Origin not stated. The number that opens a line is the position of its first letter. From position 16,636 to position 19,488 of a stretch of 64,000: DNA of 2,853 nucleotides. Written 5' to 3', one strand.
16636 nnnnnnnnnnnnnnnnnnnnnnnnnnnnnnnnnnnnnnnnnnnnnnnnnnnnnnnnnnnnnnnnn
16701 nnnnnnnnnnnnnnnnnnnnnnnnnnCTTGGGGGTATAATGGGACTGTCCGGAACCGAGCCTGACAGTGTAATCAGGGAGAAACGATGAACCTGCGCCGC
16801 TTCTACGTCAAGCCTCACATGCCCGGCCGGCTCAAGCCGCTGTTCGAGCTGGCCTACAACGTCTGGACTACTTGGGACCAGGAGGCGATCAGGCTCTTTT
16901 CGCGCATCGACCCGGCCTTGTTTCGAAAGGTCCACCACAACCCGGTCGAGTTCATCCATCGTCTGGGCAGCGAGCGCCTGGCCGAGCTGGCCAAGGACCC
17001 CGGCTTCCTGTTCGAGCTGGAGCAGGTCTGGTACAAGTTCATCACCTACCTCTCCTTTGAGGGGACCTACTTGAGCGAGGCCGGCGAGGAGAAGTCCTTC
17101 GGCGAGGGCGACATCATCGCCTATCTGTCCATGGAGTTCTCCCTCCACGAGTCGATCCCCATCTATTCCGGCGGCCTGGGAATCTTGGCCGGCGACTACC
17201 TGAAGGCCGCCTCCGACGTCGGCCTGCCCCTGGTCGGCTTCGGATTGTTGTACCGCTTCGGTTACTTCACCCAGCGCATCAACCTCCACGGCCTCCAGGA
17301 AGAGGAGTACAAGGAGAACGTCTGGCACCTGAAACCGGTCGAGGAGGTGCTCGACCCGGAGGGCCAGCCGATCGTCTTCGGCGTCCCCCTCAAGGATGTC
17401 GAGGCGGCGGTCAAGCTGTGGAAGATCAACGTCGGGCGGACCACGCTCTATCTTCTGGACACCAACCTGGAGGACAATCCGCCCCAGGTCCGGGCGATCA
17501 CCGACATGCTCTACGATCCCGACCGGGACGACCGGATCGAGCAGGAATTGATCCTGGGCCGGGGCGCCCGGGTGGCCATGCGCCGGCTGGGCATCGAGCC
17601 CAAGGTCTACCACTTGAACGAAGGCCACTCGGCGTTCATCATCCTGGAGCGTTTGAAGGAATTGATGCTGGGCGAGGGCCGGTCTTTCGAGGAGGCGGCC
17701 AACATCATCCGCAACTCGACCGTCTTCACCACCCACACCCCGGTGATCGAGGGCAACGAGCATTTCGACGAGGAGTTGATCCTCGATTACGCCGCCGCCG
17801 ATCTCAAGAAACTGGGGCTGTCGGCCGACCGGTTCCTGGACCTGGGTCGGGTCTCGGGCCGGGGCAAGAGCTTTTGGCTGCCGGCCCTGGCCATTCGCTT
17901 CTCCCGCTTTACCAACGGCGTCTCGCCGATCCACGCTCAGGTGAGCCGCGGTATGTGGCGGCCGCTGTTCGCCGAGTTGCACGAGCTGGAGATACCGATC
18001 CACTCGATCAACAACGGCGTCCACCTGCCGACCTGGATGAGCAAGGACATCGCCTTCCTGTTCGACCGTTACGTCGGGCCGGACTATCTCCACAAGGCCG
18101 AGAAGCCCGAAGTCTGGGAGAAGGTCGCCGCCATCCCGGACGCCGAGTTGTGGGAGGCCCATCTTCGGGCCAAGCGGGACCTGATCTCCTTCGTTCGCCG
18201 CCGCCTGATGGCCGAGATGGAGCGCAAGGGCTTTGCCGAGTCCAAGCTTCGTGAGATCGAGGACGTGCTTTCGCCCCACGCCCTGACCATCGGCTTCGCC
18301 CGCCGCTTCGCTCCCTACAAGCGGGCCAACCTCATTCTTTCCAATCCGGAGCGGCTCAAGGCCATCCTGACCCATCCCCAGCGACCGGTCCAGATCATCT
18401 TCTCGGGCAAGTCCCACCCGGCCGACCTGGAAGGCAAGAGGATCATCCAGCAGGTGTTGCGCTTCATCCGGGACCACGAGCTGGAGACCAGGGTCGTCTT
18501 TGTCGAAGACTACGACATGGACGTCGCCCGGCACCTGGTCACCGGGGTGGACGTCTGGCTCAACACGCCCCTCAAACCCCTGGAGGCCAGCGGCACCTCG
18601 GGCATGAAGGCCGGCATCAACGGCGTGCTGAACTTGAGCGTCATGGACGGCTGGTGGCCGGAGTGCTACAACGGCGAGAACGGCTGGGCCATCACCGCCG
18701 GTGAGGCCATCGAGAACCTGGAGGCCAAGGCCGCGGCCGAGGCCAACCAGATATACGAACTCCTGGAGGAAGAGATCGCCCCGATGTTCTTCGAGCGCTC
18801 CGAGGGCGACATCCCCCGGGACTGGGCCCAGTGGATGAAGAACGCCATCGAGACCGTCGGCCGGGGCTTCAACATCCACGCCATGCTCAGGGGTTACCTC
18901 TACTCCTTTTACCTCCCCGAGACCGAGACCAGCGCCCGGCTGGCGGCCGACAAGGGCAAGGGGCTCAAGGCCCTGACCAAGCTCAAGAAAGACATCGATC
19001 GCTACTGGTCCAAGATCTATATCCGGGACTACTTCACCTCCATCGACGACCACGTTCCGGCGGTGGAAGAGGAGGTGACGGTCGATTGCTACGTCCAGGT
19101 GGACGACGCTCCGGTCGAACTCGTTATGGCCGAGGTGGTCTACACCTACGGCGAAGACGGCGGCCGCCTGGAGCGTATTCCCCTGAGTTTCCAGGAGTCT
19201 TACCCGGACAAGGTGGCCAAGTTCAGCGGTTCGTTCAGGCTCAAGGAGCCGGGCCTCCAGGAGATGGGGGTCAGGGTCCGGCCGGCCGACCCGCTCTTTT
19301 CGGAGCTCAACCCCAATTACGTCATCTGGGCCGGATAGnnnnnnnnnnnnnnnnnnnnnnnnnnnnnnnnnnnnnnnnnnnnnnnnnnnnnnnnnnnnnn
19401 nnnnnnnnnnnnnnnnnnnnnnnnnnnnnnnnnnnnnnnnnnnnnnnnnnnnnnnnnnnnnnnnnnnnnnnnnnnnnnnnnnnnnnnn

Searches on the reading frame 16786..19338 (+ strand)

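Call 91: search_protein_families(library=pfam, proteins=[window:16786-19338:+], max_evalue=0.00001)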
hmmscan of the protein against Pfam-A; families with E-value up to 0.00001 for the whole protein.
window:16786-19338:+ (850 aa): 2 families
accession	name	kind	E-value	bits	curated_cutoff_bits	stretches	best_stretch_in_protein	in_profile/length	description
PF00343.26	Phosphorylase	-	3.7e-31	108.6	27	2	274-622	219-579/713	Carbohydrate phosphorylase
PF11897.13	DUF3417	-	7.9e-28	97.5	25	1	12-124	1-109/109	Protein of unknown function (DUF3417)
